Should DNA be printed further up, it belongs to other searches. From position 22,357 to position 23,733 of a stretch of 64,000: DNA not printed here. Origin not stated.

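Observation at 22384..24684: Self-contained two-gene cassette: HEAR-like tandem-repeat protein translationally coupled to a ParB-like nuclease-domain protein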

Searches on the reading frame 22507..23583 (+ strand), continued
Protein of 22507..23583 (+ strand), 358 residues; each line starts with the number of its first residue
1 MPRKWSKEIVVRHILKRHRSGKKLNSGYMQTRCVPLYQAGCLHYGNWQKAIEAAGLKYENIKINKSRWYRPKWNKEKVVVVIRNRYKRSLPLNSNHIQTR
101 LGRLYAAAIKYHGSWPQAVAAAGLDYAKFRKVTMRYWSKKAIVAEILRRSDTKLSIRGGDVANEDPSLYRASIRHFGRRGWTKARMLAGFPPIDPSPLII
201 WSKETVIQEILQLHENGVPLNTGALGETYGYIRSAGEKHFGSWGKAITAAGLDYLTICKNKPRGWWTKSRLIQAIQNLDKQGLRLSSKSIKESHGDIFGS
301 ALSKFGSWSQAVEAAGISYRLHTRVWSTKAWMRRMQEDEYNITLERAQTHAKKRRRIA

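Call 18: find_encoding_contigs(protein=P0050, flank=10000, max_places=2)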
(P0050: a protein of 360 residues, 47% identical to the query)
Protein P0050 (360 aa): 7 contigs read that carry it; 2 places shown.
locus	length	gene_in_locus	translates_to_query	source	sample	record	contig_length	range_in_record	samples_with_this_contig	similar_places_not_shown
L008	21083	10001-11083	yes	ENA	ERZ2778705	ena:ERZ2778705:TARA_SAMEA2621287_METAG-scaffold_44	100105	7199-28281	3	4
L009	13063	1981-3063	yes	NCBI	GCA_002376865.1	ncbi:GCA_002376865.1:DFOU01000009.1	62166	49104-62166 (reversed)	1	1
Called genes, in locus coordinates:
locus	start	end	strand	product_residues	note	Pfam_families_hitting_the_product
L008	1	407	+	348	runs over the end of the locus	PF03054:tRNA_Me_trans, PF20259:tRNA_Me_trans_M, PF20258:tRNA_Me_trans_C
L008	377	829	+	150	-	-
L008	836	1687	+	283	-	PF03477:ATP-cone, PF04471:Mrr_cat (weak)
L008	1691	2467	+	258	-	PF01930:Cas_Cas4 (faint), PF12705:PDDEXK_1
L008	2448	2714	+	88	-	PF01035:DNA_binding_1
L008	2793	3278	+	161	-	-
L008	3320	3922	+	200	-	PF03167:UDG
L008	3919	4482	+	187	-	PF13328:HD_4, PF01966:HD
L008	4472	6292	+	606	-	PF01432:Peptidase_M3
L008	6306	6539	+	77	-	-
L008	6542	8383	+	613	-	PF01411:tRNA-synt_2c, PF07973:tRNA_SAD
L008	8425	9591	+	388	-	-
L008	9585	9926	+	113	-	PF04266:ASCH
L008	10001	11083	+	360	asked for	PF18780:HNH_repeat (faint), PF05942:PaREP1 (faint)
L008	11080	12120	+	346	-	PF02195:ParB_N, PF17762:HTH_ParB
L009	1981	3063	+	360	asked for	PF18780:HNH_repeat (faint), PF05942:PaREP1 (faint)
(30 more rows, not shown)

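Call 20: search_solved_structures(query=window:22507-23583:+, max_evalue=10, show_alignments=2)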
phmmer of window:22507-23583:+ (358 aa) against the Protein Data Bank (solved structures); distinct sequences matched with E-value up to 10: 0.

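Call 33: find_related_loci(query=A1, collection=viral_contigs, flank=10000)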
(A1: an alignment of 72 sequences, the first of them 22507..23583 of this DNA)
Query A1 (358 aa) in viral_contigs; peptide patterns used: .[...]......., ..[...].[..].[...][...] (x = any residue, [..] = any of these).
38 stretches matched a pattern; 5 encode a relative of the query (tblastn E <= 1e-3); 5 distinct loci.
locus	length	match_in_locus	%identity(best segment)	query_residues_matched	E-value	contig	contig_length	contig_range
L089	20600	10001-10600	25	3-319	4e-16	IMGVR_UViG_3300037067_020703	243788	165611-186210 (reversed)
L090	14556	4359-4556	33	1-324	1e-7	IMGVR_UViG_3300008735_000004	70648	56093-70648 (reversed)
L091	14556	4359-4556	33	1-324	1e-7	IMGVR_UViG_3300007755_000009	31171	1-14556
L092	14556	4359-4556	33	1-324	1e-7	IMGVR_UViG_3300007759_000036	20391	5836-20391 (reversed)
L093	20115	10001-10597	25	110-318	3e-6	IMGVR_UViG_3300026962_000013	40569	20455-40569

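Call 38: predict_structure(alignment_id=A1)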
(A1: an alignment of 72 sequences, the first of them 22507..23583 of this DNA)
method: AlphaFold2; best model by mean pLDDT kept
length: 358 residues; sequences in the alignment: 72
mean_pLDDT: 90.9   pTM: 0.53
mean pLDDT of the five models: 90.9, 90.4, 89.9, 89.6, 89.3
residues with pLDDT >= 90: 265; 70-90: 66; 50-70: 26; < 50: 1
segments of 3 or more residues with pLDDT < 50: none
pLDDT, mean of each block of 10 residues (from residue 1): 84 98 95 97 98 96 66 94 98 96 97 97 96 90 97 87 92 94 95 66 95 90 84 94 96 90 91 97 91 91 96 95 67 80 93 90
secondary structure, 60 per line:
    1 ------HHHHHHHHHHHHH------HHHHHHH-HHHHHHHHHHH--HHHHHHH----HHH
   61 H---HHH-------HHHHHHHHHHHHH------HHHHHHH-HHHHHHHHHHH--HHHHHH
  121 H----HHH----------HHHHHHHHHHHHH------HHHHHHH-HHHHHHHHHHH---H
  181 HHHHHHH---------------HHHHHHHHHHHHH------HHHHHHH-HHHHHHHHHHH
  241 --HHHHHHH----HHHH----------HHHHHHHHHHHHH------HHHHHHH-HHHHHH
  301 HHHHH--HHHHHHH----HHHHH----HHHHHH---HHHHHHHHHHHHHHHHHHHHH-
elements in order: H7-19 H26-32 H34-44 H47-53 H58-61 H75-87 H94-100 H102-112 H115-121 H139-151 H158-164 H166-176 H180-187 H203-215 H222-228 H230-240 H243-249 H254-257 H268-280 H287-293 H295-305 H308-314 H319-323 H328-333 H337-357

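Call 59: find_related_loci(query=A1, collection=metagenome_contigs, flank=6000)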
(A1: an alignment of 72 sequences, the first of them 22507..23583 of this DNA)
Query A1 (358 aa) in metagenome_contigs; peptide patterns used: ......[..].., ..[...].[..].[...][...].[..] (x = any residue, [..] = any of these).
600 stretches matched a pattern (row limit reached: there are more); 101 encode a relative of the query (tblastn E <= 1e-3); the best 80 are kept; 80 distinct loci.
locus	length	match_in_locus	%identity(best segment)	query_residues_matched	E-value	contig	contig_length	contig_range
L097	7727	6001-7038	65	1-344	1e-144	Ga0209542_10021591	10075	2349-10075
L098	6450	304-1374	60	1-357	3e-135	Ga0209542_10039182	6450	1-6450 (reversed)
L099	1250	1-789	56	3-345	2e-103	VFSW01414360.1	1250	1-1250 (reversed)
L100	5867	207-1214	46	1-339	8e-85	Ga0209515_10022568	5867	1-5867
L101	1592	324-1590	41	1-351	1e-85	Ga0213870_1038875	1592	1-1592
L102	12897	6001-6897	47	1-356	4e-79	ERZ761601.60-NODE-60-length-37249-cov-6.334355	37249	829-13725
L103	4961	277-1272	43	28-358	8e-72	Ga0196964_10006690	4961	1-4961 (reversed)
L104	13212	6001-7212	39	1-356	2e-76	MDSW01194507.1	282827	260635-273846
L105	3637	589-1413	45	3-335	6e-64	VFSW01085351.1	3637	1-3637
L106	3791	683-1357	47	1-356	7e-60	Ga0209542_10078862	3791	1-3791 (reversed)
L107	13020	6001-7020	37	3-341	2e-58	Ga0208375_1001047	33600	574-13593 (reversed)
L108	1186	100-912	41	1-337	6e-57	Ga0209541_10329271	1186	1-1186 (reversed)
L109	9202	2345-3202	34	1-355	1e-45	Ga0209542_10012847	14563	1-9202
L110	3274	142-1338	39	3-330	5e-45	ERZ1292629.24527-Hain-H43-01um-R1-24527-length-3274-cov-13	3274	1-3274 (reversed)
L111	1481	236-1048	33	3-320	1e-41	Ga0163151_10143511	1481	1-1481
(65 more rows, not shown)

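Call 73: search_dna_similar(query=window:22507-23583:+, collection=phages, mode=protein, max_rows=15, max_evalue=0.001)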
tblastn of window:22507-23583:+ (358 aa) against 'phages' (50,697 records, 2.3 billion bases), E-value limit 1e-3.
Records with a match: 1; places in all: 1; records where one place covers at least 80% of the query: 0.
Best place of each record, by identity: <60% 1.
By first word of the organism name: Bacillus 1.
By host as written in the record: Bacillus sp. 1.
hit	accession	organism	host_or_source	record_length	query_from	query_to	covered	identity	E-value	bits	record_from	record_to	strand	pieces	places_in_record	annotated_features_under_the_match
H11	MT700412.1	Bacillus phage 1_ICo-2020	Bacillus sp.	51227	199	256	16%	39.7%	4e-4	48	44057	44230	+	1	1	HNH endonuclease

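Call 74: fold_search(model_id=the predicted structure, library=viral)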
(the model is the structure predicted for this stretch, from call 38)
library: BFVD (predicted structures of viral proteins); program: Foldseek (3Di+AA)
matches with E <= 10: 132; with E <= 0.001: 1
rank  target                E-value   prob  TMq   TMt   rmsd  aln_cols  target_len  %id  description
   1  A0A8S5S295            4.3e-05  1.00  0.25  0.20  16.0       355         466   14  Uncharacterized protein [Siphoviridae sp. ctCIv11]
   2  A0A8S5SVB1            1.3e-01  0.60  0.21  0.18  23.6       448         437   12  Uncharacterized protein [Siphoviridae sp. ctqPo10]
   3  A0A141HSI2            3.2e-01  0.16  0.13  0.16  18.5       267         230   11  (no name in the UniProt tables at hand)
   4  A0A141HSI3            4.6e-01  0.23  0.20  0.17  20.5       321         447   12  (no name in the UniProt tables at hand)
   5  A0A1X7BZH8            4.6e-01  0.16  0.16  0.17  18.2       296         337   11  (no name in the UniProt tables at hand)
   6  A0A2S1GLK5            4.9e-01  0.28  0.18  0.24  15.4       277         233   10  (no name in the UniProt tables at hand)
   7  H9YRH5                5.8e-01  0.77  0.17  0.41   8.7       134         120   15  (no name in the UniProt tables at hand)
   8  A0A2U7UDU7            6.4e-01  0.15  0.15  0.15  15.0       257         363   14  F-box incomplete domain containing protein [Pandoravirus neocaledonia]
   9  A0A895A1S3            8.4e-01  0.08  0.12  0.11  21.3       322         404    9  MGF 505-1R [African swine fever virus]
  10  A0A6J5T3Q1            9.2e-01  0.21  0.14  0.25  11.4       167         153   12  Uncharacterized protein [uncultured Caudovirales phage]
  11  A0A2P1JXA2            9.6e-01  0.06  0.13  0.08  20.2       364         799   11  Uncharacterized protein [Rhodococcus phage Finch]
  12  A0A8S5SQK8            1.0e+00  0.98  0.15  0.38   4.9        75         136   24  Uncharacterized protein [Phage sp. ctPjm15]
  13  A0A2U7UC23            1.2e+00  0.08  0.14  0.11  15.2       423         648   11  Ankyrin repeat domain containing protein [Pandoravirus neocaledonia]
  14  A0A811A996            1.3e+00  0.08  0.13  0.09  21.2       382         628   11  (no name in the UniProt tables at hand)
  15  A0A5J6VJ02            1.3e+00  0.04  0.10  0.10  23.4       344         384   14  Uncharacterized protein [Megaviridae environmental sample]
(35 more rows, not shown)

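Call 103: search_protein_representatives(alignment_id=A1)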
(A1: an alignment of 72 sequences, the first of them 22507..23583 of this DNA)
Query: 72 sequences, 357 profile positions. Proteins with E-value up to 0.001 (for the whole library): 5499; up to 1e-10: 3259; up to 1e-30: 1495. The best 150 are listed.
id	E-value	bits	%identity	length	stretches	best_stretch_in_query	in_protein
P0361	9.0e-240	811.0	-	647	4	3-317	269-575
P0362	1.5e-198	675.4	-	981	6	6-319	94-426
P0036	6.6e-191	650.3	-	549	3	3-351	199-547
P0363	9.6e-179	610.3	-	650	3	3-320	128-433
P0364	7.1e-169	577.8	-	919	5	33-317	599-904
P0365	1.4e-168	576.8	-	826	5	32-323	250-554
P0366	5.6e-159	545.3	-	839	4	5-323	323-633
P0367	4.9e-158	542.2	-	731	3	2-319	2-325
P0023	1.1e-157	541.0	-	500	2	3-353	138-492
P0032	1.7e-154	530.5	-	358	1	1-356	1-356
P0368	5.3e-154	528.9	-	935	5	5-320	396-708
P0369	1.8e-152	523.9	-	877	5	37-254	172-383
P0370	1.9e-144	497.5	-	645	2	5-321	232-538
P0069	1.1e-143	494.9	-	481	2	3-322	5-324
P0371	1.4e-142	491.3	-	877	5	7-320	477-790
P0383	4.6e-128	443.6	-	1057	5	5-316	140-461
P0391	1.8e-122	425.2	-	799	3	70-316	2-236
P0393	1.2e-119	415.9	-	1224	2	3-259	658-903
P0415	2.1e-110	385.5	-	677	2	68-317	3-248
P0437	3.2e-104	365.2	-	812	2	10-317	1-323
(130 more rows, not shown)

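Call 104: search_protein_families(library=pfam, proteins=[P0361, P0362, P0364, P0365, P0366, P0383, P0393, P0437, P0391, P0415], max_evalue=0.001)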
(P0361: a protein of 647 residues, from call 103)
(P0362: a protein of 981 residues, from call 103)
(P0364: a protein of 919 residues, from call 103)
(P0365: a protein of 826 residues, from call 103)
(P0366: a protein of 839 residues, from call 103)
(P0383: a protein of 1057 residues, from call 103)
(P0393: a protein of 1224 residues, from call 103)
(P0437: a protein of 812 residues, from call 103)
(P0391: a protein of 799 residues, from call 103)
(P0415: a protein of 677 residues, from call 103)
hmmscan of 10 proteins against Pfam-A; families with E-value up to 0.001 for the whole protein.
P0361 (647 aa): 3 families
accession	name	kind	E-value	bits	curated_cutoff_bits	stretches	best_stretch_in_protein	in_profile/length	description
PF18780.6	HNH_repeat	-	8.8e-46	154.5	26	4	555-575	34-54/54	Homing endonuclease associated repeat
PF05443.17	ROS_MUCR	-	5.9e-06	26.8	25.4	1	19-61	56-98/123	ROS/MUCR transcriptional regulator protein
PF02861.25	Clp_N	-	0.00014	22.3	20.7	0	505-518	32-45/53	Clp amino terminal domain, pathogenicity island component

P0362 (981 aa): 2 families
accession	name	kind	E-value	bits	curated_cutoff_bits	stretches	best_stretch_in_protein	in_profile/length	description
PF18780.6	HNH_repeat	-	3.3e-50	168.7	26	0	34-80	11-54/54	Homing endonuclease associated repeat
PF06180.16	CbiK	-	4.9e-05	23.2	26.2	0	11-81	169-236/262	Cobalt chelatase (CbiK)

P0364 (919 aa): 1 family
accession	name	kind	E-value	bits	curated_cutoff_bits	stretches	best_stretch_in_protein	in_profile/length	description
PF18780.6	HNH_repeat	-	8.6e-52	173.7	26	1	114-134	34-54/54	Homing endonuclease associated repeat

P0365 (826 aa): 1 family
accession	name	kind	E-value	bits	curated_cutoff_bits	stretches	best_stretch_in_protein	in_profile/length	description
PF18780.6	HNH_repeat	-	7.8e-49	164.3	26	4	330-344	40-54/54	Homing endonuclease associated repeat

P0366 (839 aa): 1 family
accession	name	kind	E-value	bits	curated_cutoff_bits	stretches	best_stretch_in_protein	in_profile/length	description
PF18780.6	HNH_repeat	-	1.2e-19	70.8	26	1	510-561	1-53/54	Homing endonuclease associated repeat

P0383 (1057 aa): 1 family
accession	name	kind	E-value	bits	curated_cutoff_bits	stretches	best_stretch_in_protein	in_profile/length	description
PF18780.6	HNH_repeat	-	1.4e-49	166.7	26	1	228-266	18-54/54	Homing endonuclease associated repeat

P0393 (1224 aa): 6 families
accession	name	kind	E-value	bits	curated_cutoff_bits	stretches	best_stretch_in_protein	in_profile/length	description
PF18780.6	HNH_repeat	-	9.7e-36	122.3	26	0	814-834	34-54/54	Homing endonuclease associated repeat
PF04851.21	ResIII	-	8.9e-18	65.2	22.5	1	183-366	4-161/164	Type III restriction enzyme, res subunit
PF13156.12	Mrr_cat_2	-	4e-16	59.5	22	1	46-146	2-97/127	Restriction endonuclease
PF05942.16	PaREP1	-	2e-08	34.5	24.4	0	943-1019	22-91/115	Archaeal PaREP1/PaREP8 family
PF00271.37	Helicase_C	-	6e-08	33.4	23.5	1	452-563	10-109/110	Helicase conserved C-terminal domain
PF00270.35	DEAD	-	0.00024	21.3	26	1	207-366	19-159/167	DEAD/DEAH box helicase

P0437 (812 aa): 8 families
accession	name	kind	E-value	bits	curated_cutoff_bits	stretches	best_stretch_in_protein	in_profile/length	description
PF18780.6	HNH_repeat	-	5.5e-44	148.7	26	4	267-322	2-53/54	Homing endonuclease associated repeat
PF18026.6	Exog_C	-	5.9e-08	33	29.5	0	308-331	22-45/49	Endo/exonuclease (EXOG) C-terminal domain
PF02861.25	Clp_N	-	6.9e-06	26.6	20.7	0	452-467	33-48/53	Clp amino terminal domain, pathogenicity island component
PF08230.16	CW_7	-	4.1e-05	23.7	25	0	452-468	21-37/40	CW_7 repeat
PF15490.12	Ten1_2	-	5.2e-05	23.3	27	0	407-445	73-111/117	Telomere-capping, CST complex subunit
PF19551.4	DUF6074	-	7.2e-05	23.4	27.2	0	371-417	32-78/83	Family of unknown function (DUF6074)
PF15743.10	SPATA1_C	-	0.00011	22.5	27.8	0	124-147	113-135/150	Spermatogenesis-associated C-terminus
PF01862.21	PvlArgDC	-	0.00013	22.4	22.7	0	237-256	12-31/161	Pyruvoyl-dependent arginine decarboxylase (PvlArgDC)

P0391 (799 aa): 1 family
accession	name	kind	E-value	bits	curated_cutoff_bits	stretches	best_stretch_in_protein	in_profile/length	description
PF18780.6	HNH_repeat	-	2.4e-40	137.1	26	1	10-51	12-53/54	Homing endonuclease associated repeat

P0415 (677 aa): 1 family
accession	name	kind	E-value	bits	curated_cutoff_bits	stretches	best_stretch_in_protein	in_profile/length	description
PF18780.6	HNH_repeat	-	2.1e-26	92.4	26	2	38-58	34-54/54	Homing endonuclease associated repeat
